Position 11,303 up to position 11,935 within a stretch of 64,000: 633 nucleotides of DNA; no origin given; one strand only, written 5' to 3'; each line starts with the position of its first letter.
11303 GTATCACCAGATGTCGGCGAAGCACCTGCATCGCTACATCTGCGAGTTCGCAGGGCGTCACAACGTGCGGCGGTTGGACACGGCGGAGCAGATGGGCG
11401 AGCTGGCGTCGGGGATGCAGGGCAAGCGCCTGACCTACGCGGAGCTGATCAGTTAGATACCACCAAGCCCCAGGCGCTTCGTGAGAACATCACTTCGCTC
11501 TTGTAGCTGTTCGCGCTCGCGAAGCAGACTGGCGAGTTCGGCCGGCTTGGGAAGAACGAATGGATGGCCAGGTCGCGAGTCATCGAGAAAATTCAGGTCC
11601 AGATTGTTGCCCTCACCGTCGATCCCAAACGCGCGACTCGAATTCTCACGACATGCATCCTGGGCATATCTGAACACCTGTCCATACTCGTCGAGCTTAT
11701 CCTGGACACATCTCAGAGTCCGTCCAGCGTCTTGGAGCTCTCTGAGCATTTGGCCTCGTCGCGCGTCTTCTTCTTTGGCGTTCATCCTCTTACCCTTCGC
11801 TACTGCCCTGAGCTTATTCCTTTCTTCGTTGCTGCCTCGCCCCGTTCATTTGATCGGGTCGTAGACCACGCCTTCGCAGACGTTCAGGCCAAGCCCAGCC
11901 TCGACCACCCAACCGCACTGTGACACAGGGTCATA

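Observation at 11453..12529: Passenger operon: secreted HExxH zincin-like protein plus 110-aa partner riding on the IS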

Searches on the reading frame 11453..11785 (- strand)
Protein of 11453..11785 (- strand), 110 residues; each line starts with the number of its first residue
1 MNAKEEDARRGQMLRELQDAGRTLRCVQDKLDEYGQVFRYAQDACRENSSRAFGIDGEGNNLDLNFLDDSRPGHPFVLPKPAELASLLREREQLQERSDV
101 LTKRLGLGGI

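Call 3: search_protein_families(library=pfam, proteins=[window:11453-11785:-], max_evalue=1)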
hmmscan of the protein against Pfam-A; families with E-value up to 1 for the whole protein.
window:11453-11785:- (110 aa): 0 families

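Call 4: search_protein_families(library=ncbifam, proteins=[window:11453-11785:-], max_evalue=1)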
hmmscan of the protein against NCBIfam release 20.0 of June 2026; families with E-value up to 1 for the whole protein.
window:11453-11785:- (110 aa): 0 families

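Call 8: find_homologous_proteins(query=window:11453-11785:-, max_evalue=0.01)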
Query window:11453-11785:- (110 aa): 1 proteins with E <= 0.01 among 9 candidates.
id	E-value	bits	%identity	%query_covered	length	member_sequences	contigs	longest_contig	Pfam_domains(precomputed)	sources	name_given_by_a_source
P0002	5.0e-58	212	100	89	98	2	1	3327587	-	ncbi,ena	-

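Call 46: find_homologous_proteins(query=A3, max_evalue=0.01)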
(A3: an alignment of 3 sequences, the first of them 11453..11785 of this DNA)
Query A3 (3 sequences) (110 aa, profile of the alignment): 8 proteins with E <= 0.01 among 429 candidates.
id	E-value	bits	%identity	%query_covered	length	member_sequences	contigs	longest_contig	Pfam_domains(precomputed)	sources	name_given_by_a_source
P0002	1.1e-40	156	100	89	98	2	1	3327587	-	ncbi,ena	-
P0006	1.5e-23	101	-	-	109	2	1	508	-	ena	-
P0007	2.7e-23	100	-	-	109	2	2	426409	-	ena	-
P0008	2.8e-23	100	-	-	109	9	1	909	-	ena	-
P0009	3.8e-23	100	-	-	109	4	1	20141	-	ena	-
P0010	1.7e-17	82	31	15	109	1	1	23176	-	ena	-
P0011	3.9e-17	80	-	-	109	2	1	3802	-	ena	-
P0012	2.3e-9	55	-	-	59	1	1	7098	-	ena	-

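Call 48: find_encoding_contigs(protein=P0010, flank=6000, max_places=4)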
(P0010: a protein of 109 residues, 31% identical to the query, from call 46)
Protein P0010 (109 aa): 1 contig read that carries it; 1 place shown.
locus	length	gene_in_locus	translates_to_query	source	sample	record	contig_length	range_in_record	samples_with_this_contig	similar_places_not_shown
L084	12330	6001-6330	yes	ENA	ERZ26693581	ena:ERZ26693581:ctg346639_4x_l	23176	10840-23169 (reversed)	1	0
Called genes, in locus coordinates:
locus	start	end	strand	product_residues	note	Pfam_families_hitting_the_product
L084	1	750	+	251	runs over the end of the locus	?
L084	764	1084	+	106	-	PF01979:Amidohydro_1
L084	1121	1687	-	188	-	PF13428:TPR_14 (faint), PF13431:TPR_17 (faint), PF13432:TPR_16, PF13414:TPR_11 (faint), PF14559:TPR_19, PF00515:TPR_1 (weak), PF07719:TPR_2 (weak)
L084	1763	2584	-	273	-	PF00561:Abhydrolase_1, PF12146:Hydrolase_4, PF12697:Abhydrolase_6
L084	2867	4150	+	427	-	PF00355:Rieske, PF00848:Ring_hydroxyl_A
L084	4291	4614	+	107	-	PF00866:Ring_hydroxyl_B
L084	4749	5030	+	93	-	-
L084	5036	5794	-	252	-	PF01755:Glyco_transf_25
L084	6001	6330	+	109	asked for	-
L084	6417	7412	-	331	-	PF12760:Zn_ribbon_IS1595 (weak), PF12762:DDE_Tnp_IS1595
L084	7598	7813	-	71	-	-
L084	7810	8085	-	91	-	-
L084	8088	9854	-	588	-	PF12760:Zn_ribbon_IS1595, PF12762:DDE_Tnp_IS1595, PF10546:P63C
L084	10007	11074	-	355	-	PF04909:Amidohydro_2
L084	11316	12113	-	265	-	PF12697:Abhydrolase_6, PF00561:Abhydrolase_1, PF12146:Hydrolase_4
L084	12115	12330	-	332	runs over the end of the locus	PF00296:Bac_luciferase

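Call 49: find_encoding_contigs(protein=P0009, flank=6000, max_places=4)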
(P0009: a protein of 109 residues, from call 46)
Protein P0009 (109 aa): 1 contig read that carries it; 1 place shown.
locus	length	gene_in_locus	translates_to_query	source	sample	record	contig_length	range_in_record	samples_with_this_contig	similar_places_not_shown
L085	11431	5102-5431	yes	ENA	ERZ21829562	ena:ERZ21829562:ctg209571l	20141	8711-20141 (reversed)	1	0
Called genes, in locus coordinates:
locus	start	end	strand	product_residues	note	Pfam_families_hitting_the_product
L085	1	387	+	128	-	?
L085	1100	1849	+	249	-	PF18312:ScsC_N, PF13462:Thioredoxin_4, PF01323:DSBA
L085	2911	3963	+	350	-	PF03160:Calx-beta, PF19078:Big_12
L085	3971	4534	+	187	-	-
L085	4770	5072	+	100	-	-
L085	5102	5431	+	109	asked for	-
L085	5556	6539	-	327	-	PF12762:DDE_Tnp_IS1595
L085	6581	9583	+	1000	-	PF03160:Calx-beta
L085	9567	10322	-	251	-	-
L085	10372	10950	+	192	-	PF20109:Trans_reg_dom (faint)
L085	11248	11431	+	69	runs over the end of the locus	PF12728:HTH_17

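Call 52: search_protein_families(library=pfam, proteins=[L085:3971-4534:+, L085:4770-5072:+, L084:4749-5030:+, L084:5036-5794:-, P0010], max_evalue=0.1)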
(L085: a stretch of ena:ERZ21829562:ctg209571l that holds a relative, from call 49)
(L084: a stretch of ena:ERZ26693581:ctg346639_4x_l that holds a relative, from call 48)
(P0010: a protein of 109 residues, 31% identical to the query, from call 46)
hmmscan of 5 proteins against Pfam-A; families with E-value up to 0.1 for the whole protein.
L085:3971-4534:+ (187 aa): 0 families

L085:4770-5072:+ (100 aa): 0 families

L084:4749-5030:+ (93 aa): 0 families

L084:5036-5794:- (252 aa): 1 family
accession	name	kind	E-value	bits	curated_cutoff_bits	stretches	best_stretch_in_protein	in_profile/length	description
PF01755.23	Glyco_transf_25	-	2e-11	44.6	24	1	1-97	1-107/199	Glycosyltransferase family 25 (LPS biosynthesis protein)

P0010 (109 aa): 1 family
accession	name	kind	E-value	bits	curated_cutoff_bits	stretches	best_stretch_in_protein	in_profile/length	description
PF16454.10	PI3K_P85_iSH2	-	0.03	14.3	31.5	1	72-107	72-107/161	Phosphatidylinositol 3-kinase regulatory subunit P85 inter-SH2 domain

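Call 54: search_protein_families(library=padloc, proteins=[window:11453-11785:-, P0010, L085:3971-4534:+, L085:4770-5072:+, L084:4749-5030:+], max_evalue=1)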
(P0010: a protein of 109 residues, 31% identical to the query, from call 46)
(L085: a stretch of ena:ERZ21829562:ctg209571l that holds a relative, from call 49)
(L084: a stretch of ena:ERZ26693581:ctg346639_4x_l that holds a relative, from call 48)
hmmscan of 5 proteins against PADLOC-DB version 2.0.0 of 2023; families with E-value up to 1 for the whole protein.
window:11453-11785:- (110 aa): 0 families

P0010 (109 aa): 0 families

L085:3971-4534:+ (187 aa): 0 families

L085:4770-5072:+ (100 aa): 0 families

L084:4749-5030:+ (93 aa): 0 families

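Call 55: search_protein_families(library=phrogs, proteins=[window:11453-11785:-, P0010, L085:3971-4534:+, L085:4770-5072:+, L084:4749-5030:+], max_evalue=1)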
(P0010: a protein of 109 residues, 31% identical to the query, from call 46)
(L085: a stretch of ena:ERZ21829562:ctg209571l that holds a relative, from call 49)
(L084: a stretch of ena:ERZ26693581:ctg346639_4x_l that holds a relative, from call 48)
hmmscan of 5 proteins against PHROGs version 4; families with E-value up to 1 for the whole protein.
window:11453-11785:- (110 aa): 0 families

P0010 (109 aa): 6 families
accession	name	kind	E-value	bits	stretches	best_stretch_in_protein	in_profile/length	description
phrog_13909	-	unknown function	0.084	13.9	1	83-107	40-64/81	-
phrog_31600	-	unknown function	0.11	13.8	1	82-103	17-38/40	-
phrog_2345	-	transcription regulation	0.13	12.9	0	74-105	112-143/146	transcriptional regulator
phrog_1378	-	unknown function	0.15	13.3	1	84-107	50-73/82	-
phrog_26778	-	unknown function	0.34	11.9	1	69-89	33-53/65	-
phrog_31558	-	unknown function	0.42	11.3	1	41-82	39-80/157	-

L085:3971-4534:+ (187 aa): 1 family
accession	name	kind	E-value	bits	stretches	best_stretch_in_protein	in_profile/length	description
phrog_9034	-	unknown function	0.5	11.7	1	3-31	35-63/87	-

L085:4770-5072:+ (100 aa): 0 families

L084:4749-5030:+ (93 aa): 0 families

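Call 60: find_related_loci(query=A4, collection=metagenome_contigs, flank=5000)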
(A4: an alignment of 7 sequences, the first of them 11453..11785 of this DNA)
Query A4 (110 aa) in metagenome_contigs; peptide patterns used: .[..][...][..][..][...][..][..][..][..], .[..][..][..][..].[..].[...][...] (x = any residue, [..] = any of these).
365 stretches matched a pattern, but none encodes a relative of the query by tblastn (E <= 1e-3).

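Call 71: predict_structure(alignment_id=A4)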
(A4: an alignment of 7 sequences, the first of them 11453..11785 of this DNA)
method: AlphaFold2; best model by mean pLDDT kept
length: 110 residues; sequences in the alignment: 7
mean_pLDDT: 73.2   pTM: 0.59
mean pLDDT of the five models: 73.2, 72.0, 71.2, 70.5, 68.1
residues with pLDDT >= 90: 33; 70-90: 35; 50-70: 14; < 50: 28
segments of 3 or more residues with pLDDT < 50: 50-75
pLDDT, mean of each block of 10 residues (from residue 1): 85 91 91 79 62 43 45 55 86 93 75
secondary structure, 60 per line:
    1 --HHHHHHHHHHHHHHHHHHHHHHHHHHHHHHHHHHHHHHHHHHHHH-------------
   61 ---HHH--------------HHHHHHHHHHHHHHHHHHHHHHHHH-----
elements in order: H3-47 H81-105

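Call 75: fold_search(model_id=the predicted structure, library=pdb)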
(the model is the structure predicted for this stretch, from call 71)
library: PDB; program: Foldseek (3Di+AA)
matches with E <= 10: 249; with E <= 0.001: 0
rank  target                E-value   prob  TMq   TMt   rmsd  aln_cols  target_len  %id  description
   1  8otz_F5               7.6e-01  0.41  0.39  0.40  11.5       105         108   16  48-nm repeat of the native axonemal doublet microtubule from bovine sperm (released 2023-11-22)
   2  7rro_F4               7.6e-01  0.38  0.36  0.40  10.1        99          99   15  Structure of the 48-nm repeat doublet microtubule from bovine tracheal cilia (released 2021-10-27)
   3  9fqr_F0               8.1e-01  0.38  0.36  0.22  11.6        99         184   15  96-nm repeat of axonemal doublet microtubules from bovine sperm (released 2025-03-26)
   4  8otz_C0               9.7e-01  0.30  0.35  0.37  11.5        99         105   15  48-nm repeat of the native axonemal doublet microtubule from bovine sperm (released 2023-11-22)
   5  9cpb_6T               1.0e+00  0.33  0.36  0.18   9.9        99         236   16  Atomic model of bovine Fallopian tube cilia doublet microtubule (48-nm periodicity) (released 2024-10-30)
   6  5j0k_B                1.2e+00  0.23  0.25  0.37   6.4        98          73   15  De novo design of protein homo-oligomers with modular hydrogen bond network-mediated specificity (released 2016-05-25)
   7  8to0_BM               1.2e+00  0.30  0.36  0.40  10.1        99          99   15  48-nm repeating structure of doublets from mouse sperm flagella (released 2023-11-01)
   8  8otz_EQ               1.2e+00  0.28  0.36  0.23  11.6        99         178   13  48-nm repeat of the native axonemal doublet microtubule from bovine sperm (released 2023-11-22)
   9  9cpb_6D               1.5e+00  0.21  0.33  0.30  11.4        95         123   16  Atomic model of bovine Fallopian tube cilia doublet microtubule (48-nm periodicity) (released 2024-10-30)
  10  8i7o_B8               1.5e+00  0.16  0.36  0.23  20.8       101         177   13  In situ structure of axonemal doublet microtubules in mouse sperm with 16-nm repeat (released 2023-10-11)
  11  5y06                  1.6e+00  0.30  0.40  0.19  10.4       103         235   16  Structural characterization of msmeg_4306 from Mycobacterium smegmatis (released 2018-05-02)
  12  5wkq_A                1.9e+00  0.25  0.41  0.27  15.5       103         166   19  2.10 A resolution structure of IpaB (residues 74-242) from Shigella flexneri (released 2018-05-16)
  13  5y05                  1.9e+00  0.21  0.38  0.19  10.6       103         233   19  Structural characterization of msmeg_4306 from Mycobacterium smegmatis (released 2018-05-02)
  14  9cpc_3Q               2.0e+00  0.23  0.38  0.33  11.2       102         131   14  Atomic model of porcine brain ventricles cilia doublet microtubule (48-nm periodicity) (released 2024-10-23)
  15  9fqr_EU               2.0e+00  0.20  0.36  0.25  10.1        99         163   16  96-nm repeat of axonemal doublet microtubules from bovine sperm (released 2025-03-26)
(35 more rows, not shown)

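Call 76: find_encoding_contigs(protein=P0007, flank=5000, max_places=4)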
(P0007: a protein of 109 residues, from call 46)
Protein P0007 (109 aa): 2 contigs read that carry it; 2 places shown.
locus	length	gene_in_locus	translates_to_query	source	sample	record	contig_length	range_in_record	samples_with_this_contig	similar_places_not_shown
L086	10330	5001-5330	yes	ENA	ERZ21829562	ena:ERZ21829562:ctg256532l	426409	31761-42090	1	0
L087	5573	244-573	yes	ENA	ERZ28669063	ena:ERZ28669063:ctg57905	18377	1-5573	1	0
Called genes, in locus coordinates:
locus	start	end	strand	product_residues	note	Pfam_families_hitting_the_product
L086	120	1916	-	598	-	PF00239:Resolvase, PF07508:Recombinase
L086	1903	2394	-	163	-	PF11149:DUF2924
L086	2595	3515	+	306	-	-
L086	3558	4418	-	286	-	PF13276:HTH_21, PF00665:rve, PF13683:rve_3, PF13333:rve_2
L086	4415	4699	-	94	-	PF01527:HTH_Tnp_1, PF13384:HTH_23 (weak), PF13518:HTH_28 (weak)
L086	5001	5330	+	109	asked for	-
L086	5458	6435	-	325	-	PF12762:DDE_Tnp_IS1595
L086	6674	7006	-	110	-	PF00872:Transposase_mut (weak)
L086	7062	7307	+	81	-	-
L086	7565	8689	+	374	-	PF13356:Arm-DNA-bind_3, PF14659:Phage_int_SAM_3 (weak), PF22022:Phage_int_M, PF00589:Phage_integrase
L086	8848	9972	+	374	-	PF13356:Arm-DNA-bind_3 (faint), PF22022:Phage_int_M (weak), PF00589:Phage_integrase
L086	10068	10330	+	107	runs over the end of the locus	PF19839:RHH_9 (weak)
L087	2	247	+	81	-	?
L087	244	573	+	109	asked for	-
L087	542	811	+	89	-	-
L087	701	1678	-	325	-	PF12762:DDE_Tnp_IS1595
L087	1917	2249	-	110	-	PF00872:Transposase_mut (weak)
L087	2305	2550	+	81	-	-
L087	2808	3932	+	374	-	PF13356:Arm-DNA-bind_3, PF14659:Phage_int_SAM_3 (weak), PF22022:Phage_int_M, PF00589:Phage_integrase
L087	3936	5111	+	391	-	PF13356:Arm-DNA-bind_3 (weak), PF22022:Phage_int_M (weak), PF00589:Phage_integrase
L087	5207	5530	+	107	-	PF19839:RHH_9 (weak)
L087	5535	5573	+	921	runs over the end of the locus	PF04313:HSDR_N (faint), PF00270:DEAD, PF04851:ResIII, PF18766:SWI2_SNF2, PF08463:EcoEI_R_C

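Call 77: find_encoding_contigs(protein=P0011, flank=5000, max_places=4)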
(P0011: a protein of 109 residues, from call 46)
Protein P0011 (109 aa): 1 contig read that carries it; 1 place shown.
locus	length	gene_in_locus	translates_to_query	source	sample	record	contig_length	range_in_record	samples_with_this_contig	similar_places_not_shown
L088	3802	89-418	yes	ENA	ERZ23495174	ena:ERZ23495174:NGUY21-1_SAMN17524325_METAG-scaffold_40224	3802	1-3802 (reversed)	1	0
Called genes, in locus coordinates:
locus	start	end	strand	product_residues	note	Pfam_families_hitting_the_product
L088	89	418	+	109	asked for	-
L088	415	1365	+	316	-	PF12760:Zn_ribbon_IS1595, PF12762:DDE_Tnp_IS1595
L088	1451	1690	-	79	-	-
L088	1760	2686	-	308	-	PF01298:TbpB_B_D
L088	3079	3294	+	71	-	-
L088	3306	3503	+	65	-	-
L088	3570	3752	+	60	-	-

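Call 78: find_encoding_contigs(protein=P0012, flank=5000, max_places=4)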
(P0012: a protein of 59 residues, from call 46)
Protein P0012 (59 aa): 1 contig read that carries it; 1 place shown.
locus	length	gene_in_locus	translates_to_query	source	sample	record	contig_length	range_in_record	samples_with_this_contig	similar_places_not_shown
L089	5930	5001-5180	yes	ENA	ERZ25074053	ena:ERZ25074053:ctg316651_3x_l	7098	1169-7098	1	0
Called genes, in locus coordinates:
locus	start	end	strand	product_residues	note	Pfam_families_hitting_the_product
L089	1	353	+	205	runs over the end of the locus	PF10544:T5orf172, PF13455:MUG113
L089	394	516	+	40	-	-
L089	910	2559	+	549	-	PF13175:AAA_15 (faint), PF13304:AAA_21, PF14491:DUF4435 (weak)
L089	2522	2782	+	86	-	-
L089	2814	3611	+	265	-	-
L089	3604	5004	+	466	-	PF01555:N6_N4_Mtase, PF01844:HNH, PF14279:HNH_5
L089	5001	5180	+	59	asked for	-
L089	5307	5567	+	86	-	-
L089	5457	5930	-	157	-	?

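Call 94: search_dna_similar(query=window:11453-11785:-, collection=plasmids, mode=protein, max_evalue=1, max_rows=10)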
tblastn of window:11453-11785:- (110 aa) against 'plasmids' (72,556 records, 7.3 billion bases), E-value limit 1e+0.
No match.

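Call 96: find_related_loci(query=A4, collection=viral_contigs, flank=5000)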
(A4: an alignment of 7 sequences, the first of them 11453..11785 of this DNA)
Query A4 (110 aa) in viral_contigs; peptide patterns used: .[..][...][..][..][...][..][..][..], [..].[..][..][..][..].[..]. (x = any residue, [..] = any of these).
134 stretches matched a pattern, but none encodes a relative of the query by tblastn (E <= 1e-3).

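Call 104: search_protein_families(library=pfam, proteins=[L090:4388-4924:+, L089:2814-3611:+], max_evalue=0.1)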
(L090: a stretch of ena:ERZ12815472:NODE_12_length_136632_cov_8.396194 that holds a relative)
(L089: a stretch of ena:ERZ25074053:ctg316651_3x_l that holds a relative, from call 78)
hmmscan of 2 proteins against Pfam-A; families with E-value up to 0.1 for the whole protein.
L090:4388-4924:+ (178 aa): 1 family
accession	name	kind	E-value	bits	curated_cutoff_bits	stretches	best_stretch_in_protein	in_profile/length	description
PF24170.1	Fn3-II_PB4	-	0.025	15.2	27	1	18-71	33-86/95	Straight fiber protein PB4 second Fn3-like domain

L089:2814-3611:+ (265 aa): 0 families
